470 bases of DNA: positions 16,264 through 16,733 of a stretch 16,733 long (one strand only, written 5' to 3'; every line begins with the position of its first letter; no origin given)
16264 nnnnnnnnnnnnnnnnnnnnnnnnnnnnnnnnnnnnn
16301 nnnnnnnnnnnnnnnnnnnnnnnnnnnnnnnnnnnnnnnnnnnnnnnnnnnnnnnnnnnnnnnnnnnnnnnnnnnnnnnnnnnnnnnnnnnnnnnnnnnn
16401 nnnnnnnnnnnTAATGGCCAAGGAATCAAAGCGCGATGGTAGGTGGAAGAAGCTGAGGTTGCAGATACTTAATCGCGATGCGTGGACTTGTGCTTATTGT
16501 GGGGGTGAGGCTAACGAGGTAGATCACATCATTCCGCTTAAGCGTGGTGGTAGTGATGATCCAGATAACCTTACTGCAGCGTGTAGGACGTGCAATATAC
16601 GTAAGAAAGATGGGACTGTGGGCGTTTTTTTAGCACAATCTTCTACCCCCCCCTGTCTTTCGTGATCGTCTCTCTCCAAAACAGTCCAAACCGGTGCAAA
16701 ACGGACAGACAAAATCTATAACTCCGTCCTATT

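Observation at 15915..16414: Second muralytic gene: a signal-anchored lytic-transglycosylase-like protein far from the lysis cassette, with its own candidate promoter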

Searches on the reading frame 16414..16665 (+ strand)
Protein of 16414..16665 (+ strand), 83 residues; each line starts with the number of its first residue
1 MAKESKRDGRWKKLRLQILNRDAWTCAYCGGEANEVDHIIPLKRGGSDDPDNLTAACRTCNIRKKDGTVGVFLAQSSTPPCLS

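Call 5: search_protein_families(library=pfam, proteins=[window:16414-16665:+], max_evalue=0.1)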
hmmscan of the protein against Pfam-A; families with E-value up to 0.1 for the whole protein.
window:16414-16665:+ (83 aa): 3 families
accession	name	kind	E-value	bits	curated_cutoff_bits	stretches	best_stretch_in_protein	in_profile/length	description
PF01844.29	HNH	-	1.7e-14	54.1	21.4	1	26-66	1-46/47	HNH endonuclease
PF14279.12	HNH_5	-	1.4e-11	44.6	27.5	1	26-66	1-45/56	HNH endonuclease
PF13395.12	HNH_4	-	1.1e-05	25.7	22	1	33-68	17-52/54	HNH endonuclease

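Call 6: search_protein_families(library=phrogs, proteins=[window:16414-16665:+], max_evalue=0.01)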
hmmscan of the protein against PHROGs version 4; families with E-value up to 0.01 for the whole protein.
window:16414-16665:+ (83 aa): 41 families (the best 25 are shown)
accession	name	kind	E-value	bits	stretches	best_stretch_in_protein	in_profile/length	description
phrog_589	-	DNA, RNA and nucleotide metabolism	1.3e-21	78.2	1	5-65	73-139/179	HNH endonuclease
phrog_2118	-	DNA, RNA and nucleotide metabolism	2.1e-18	67.9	1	12-75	165-232/301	HNH endonuclease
phrog_338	-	DNA, RNA and nucleotide metabolism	2.3e-18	67.7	1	4-70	190-265/340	HNH endonuclease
phrog_144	-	DNA, RNA and nucleotide metabolism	1.1e-17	65.2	1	7-65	68-133/175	HNH endonuclease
phrog_14314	-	DNA, RNA and nucleotide metabolism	1.2e-17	66.1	1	12-64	5-61/252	HNH endonuclease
phrog_2214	-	DNA, RNA and nucleotide metabolism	8.4e-16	59.1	1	10-76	180-248/429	HNH endonuclease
phrog_16726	-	DNA, RNA and nucleotide metabolism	1.4e-15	58.8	1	11-66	81-142/308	HNH endonuclease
phrog_333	-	DNA, RNA and nucleotide metabolism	2.5e-15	57.9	1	5-64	15-78/138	HNH endonuclease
phrog_4581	-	head and packaging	8.4e-15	56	1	10-66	52-110/395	terminase small subunit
phrog_7785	-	DNA, RNA and nucleotide metabolism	3.2e-14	54.2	1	8-64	51-111/147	HNH endonuclease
phrog_5718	-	DNA, RNA and nucleotide metabolism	1.7e-13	51.4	1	3-70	108-179/394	HNH endonuclease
phrog_6050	-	DNA, RNA and nucleotide metabolism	2.1e-13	50.8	1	4-67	292-360/402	HNH endonuclease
phrog_16986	-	unknown function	2.3e-12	48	1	5-66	2-67/248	-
phrog_1271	-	DNA, RNA and nucleotide metabolism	2.3e-12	48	1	11-68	254-319/361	HNH endonuclease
phrog_1035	-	DNA, RNA and nucleotide metabolism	2.9e-12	48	1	13-66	148-212/271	endonuclease VII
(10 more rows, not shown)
